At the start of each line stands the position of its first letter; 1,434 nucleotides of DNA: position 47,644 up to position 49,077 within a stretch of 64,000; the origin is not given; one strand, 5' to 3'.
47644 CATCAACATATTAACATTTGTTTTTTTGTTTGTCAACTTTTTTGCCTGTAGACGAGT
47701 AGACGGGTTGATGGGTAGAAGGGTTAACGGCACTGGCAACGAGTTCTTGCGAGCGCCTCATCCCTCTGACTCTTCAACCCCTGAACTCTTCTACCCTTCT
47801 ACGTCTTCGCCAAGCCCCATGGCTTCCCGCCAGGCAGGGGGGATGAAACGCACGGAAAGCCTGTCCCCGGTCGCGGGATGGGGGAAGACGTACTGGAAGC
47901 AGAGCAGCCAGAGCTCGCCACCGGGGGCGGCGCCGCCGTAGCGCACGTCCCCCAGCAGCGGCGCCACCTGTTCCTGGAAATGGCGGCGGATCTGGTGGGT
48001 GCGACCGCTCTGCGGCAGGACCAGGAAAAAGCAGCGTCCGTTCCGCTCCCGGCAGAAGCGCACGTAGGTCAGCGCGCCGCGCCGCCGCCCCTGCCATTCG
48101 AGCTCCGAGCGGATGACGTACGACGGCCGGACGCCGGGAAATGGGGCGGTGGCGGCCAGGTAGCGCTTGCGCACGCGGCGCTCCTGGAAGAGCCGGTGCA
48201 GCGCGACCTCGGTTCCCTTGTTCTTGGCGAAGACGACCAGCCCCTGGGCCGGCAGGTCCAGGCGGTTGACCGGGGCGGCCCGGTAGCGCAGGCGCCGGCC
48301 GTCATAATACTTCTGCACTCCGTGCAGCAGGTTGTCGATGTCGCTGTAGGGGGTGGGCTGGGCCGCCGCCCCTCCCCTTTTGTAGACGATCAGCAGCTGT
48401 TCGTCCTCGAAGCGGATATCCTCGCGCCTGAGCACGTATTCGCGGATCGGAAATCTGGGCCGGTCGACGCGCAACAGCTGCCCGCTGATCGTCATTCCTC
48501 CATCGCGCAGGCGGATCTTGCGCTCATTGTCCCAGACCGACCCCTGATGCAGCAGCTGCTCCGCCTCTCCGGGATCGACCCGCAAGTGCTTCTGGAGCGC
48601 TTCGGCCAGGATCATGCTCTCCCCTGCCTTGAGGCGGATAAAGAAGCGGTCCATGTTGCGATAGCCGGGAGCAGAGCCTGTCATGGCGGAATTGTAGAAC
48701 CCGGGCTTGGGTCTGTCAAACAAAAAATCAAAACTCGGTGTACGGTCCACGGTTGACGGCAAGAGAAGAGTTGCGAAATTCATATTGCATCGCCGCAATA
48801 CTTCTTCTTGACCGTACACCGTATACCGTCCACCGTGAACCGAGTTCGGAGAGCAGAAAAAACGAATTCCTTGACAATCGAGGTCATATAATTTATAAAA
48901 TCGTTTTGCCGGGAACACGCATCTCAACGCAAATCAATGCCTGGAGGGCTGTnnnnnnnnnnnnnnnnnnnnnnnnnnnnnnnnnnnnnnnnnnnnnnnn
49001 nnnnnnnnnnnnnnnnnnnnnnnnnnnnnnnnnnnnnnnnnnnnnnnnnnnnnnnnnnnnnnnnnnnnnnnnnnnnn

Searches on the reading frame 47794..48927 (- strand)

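Call 6: search_protein_families(library=pfam, proteins=[window:47794-48927:-])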
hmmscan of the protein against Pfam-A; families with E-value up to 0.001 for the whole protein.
window:47794-48927:- (378 aa): 1 family
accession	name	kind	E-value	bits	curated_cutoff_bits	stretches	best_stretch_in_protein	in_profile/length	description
PF00849.27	PseudoU_synth_2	-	6.4e-19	69.1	26.8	1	178-318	2-151/152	RNA pseudouridylate synthase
